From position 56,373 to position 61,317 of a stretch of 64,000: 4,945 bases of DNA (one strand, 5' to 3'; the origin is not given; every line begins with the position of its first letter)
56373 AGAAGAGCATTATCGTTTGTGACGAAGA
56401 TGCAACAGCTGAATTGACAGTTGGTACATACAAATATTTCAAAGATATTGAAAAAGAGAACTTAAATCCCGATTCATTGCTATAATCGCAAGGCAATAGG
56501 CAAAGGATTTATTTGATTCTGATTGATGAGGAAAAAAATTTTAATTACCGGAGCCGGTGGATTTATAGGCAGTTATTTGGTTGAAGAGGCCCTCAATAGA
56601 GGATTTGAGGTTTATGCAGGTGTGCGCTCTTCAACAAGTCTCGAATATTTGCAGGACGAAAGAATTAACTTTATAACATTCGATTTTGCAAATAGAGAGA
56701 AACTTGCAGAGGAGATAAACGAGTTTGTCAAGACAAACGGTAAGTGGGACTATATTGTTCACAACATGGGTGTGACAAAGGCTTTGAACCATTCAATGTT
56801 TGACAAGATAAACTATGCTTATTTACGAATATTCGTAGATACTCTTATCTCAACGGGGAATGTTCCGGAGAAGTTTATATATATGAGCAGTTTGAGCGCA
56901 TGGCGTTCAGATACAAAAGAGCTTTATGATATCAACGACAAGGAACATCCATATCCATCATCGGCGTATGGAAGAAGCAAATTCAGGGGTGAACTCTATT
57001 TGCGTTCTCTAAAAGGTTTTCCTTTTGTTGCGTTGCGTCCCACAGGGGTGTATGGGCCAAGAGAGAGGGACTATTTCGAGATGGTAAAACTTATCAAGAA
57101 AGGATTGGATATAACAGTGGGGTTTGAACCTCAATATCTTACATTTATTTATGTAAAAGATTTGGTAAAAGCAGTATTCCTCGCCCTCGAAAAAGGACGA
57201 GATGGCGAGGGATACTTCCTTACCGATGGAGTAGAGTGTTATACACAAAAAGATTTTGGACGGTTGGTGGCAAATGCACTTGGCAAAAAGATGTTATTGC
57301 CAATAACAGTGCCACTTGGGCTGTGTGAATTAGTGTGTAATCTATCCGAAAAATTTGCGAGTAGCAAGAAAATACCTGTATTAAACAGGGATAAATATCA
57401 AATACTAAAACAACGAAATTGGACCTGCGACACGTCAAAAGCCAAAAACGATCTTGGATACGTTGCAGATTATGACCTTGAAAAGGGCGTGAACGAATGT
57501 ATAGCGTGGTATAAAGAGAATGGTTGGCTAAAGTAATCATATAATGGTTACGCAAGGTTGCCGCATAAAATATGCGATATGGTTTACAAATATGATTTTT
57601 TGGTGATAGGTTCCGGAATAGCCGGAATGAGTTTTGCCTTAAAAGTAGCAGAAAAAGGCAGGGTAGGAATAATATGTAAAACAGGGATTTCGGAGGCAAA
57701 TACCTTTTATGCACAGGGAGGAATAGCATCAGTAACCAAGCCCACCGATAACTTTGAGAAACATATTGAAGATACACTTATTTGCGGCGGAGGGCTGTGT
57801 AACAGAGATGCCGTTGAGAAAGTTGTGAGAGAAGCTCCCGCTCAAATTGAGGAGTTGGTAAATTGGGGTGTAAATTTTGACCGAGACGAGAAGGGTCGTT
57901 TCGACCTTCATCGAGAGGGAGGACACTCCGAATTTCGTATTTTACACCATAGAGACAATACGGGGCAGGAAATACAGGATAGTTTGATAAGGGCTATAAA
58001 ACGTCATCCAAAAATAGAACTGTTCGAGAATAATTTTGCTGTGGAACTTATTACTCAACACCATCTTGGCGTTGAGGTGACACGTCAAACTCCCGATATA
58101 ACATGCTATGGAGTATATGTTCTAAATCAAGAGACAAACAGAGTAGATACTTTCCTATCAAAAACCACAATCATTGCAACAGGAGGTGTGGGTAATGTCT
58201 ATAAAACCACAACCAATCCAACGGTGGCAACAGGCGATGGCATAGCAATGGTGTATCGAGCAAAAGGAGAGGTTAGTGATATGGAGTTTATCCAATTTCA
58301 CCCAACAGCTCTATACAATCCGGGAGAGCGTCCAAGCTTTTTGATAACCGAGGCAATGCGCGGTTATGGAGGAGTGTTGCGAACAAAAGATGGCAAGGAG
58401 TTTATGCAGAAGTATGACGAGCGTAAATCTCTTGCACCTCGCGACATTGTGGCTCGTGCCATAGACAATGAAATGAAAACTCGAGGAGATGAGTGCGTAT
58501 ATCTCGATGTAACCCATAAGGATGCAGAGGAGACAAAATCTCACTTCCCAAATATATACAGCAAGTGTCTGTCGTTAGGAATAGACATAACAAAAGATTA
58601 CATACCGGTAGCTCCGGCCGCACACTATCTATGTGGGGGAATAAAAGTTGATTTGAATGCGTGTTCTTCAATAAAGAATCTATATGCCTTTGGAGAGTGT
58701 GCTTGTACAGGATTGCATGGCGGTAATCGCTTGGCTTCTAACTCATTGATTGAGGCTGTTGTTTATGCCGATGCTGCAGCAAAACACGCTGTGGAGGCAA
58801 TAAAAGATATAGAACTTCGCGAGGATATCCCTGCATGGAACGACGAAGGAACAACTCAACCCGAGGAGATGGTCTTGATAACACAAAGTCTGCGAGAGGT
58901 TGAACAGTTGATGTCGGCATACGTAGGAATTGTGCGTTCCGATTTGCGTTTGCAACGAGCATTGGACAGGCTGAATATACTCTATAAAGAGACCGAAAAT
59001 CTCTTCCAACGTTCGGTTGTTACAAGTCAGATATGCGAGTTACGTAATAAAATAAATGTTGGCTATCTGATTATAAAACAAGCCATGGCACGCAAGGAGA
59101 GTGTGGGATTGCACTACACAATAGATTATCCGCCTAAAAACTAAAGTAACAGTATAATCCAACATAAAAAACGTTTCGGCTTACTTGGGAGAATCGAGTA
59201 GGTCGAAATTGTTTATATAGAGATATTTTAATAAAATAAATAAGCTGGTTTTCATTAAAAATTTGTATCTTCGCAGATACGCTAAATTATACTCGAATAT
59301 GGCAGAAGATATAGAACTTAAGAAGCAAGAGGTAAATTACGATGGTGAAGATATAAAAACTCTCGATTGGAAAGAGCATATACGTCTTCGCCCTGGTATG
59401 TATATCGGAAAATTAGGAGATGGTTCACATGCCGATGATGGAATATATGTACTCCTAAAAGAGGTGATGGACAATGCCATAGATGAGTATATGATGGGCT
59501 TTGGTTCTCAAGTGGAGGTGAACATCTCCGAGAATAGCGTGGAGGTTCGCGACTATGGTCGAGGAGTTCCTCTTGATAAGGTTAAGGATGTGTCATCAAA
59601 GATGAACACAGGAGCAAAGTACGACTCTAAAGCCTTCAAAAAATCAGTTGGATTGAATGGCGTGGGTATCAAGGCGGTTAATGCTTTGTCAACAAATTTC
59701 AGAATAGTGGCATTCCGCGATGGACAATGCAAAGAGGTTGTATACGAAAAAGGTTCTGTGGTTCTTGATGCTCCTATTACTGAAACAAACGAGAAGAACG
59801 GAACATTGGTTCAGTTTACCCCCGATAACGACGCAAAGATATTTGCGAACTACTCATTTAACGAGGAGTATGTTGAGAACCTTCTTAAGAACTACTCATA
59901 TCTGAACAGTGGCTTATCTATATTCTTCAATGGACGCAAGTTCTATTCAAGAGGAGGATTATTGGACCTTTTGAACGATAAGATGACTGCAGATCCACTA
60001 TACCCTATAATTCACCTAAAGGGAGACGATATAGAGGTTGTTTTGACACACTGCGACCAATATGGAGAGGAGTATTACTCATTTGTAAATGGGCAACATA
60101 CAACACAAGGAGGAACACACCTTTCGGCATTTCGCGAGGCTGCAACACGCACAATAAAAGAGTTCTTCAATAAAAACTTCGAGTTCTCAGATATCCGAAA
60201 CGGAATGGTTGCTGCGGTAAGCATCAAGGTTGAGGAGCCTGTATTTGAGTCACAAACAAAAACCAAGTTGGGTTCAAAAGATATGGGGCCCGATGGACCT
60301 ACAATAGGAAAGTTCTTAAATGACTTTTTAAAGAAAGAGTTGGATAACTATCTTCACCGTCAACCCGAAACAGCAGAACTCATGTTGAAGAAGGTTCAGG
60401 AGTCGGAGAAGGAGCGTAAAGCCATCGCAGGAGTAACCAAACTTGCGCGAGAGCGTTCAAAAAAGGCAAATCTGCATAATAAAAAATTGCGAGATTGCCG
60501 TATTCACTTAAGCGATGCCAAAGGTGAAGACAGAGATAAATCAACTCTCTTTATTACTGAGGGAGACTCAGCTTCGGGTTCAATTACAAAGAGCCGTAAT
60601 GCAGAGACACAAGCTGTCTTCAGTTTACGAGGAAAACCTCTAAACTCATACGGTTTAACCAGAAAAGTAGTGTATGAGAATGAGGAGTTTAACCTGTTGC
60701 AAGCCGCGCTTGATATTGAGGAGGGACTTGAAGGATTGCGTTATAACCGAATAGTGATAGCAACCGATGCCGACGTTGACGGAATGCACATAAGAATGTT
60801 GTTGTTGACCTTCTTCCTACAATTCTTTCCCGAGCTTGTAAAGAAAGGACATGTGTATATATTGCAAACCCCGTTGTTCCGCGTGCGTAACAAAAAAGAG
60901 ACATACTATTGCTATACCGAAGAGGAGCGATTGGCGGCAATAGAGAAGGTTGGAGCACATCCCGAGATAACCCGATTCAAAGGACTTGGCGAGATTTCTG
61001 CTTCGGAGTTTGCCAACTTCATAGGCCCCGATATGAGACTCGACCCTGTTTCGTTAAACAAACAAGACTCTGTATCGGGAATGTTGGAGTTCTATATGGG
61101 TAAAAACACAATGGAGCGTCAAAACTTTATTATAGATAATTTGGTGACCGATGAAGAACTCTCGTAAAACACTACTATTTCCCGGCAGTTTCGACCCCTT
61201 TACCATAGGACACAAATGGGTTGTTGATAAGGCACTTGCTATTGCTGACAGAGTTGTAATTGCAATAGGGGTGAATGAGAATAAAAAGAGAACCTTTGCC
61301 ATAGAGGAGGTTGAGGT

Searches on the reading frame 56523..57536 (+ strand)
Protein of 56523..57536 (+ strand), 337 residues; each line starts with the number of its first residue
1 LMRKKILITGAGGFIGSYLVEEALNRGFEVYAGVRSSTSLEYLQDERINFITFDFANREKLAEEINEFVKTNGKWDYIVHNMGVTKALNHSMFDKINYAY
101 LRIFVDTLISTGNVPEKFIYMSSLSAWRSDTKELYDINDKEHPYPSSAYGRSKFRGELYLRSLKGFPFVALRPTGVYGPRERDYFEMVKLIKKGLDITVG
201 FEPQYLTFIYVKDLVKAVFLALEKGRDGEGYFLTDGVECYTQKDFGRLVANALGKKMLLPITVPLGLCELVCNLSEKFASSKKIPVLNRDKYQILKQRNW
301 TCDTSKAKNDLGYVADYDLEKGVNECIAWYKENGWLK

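Call 72: search_protein_families(library=pfam, proteins=[window:56523-57536:+], max_evalue=0.0001)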
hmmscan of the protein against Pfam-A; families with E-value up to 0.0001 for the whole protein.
window:56523-57536:+ (337 aa): 8 families
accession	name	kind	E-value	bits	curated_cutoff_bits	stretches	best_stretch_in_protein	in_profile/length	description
PF01370.27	Epimerase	-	5.6e-28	98.4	20.9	1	6-229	1-235/240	NAD dependent epimerase/dehydratase family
PF16363.11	GDP_Man_Dehyd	-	2.2e-17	64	27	1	7-325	1-331/332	GDP-mannose 4,6 dehydratase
PF04321.23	RmlD_sub_bind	-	4.7e-14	52.6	27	1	5-256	2-234/287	RmlD substrate binding domain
PF01073.25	3Beta_HSD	-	2.5e-13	50.1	22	1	7-256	1-271/280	3-beta hydroxysteroid dehydrogenase/isomerase family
PF13460.12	NAD_binding_10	-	1.9e-10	41.4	27.2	1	10-184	1-154/184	NAD(P)H-binding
PF07993.18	NAD_binding_4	-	2.1e-08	34.1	20.1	0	8-59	1-55/258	Male sterility protein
PF00106.31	adh_short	-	2.9e-07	30.6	26.6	1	4-92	1-95/195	short chain dehydrogenase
PF05368.20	NmrA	-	2.2e-06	27.9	27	1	2-65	1-67/298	NmrA-like family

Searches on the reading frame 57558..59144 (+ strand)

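Call 72: search_protein_families(library=pfam, proteins=[window:57558-59144:+], max_evalue=0.0001)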
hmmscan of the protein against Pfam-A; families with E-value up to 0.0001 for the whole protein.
window:57558-59144:+ (528 aa): 4 families
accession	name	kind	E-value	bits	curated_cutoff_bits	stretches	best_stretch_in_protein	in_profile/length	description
PF00890.30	FAD_binding_2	-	7.7e-91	305.8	20.4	1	13-397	1-414/414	FAD binding domain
PF02910.25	Succ_DH_flav_C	-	1e-09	38.9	20.8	1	446-526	2-88/130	Fumarate reductase flavoprotein C-term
PF07992.20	Pyr_redox_2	-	4.3e-08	33.4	26.1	0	12-117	1-87/291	Pyridine nucleotide-disulphide oxidoreductase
PF01266.30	DAO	-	1e-07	32.2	27.9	1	13-132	1-108/353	FAD dependent oxidoreductase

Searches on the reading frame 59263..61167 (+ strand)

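Call 72: search_protein_families(library=pfam, proteins=[window:59263-61167:+], max_evalue=0.0001)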
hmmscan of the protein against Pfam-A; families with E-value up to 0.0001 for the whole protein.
window:59263-61167:+ (634 aa): 4 families
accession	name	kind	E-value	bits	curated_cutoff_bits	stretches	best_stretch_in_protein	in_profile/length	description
PF00204.31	DNA_gyraseB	-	7.8e-32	110.6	27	1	255-387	32-166/173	DNA gyrase B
PF01751.28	Toprim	-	1.5e-15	57.5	23.1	1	428-535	1-95/96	Toprim domain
PF02518.31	HATPase_c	-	9.8e-10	39.3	26.4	1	59-188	4-108/111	Histidine kinase-, DNA gyrase B-, and HSP90-like ATPase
PF00986.26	DNA_gyraseB_C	-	7.8e-06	26.4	29.8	1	567-623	4-62/63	DNA gyrase B subunit, carboxyl terminus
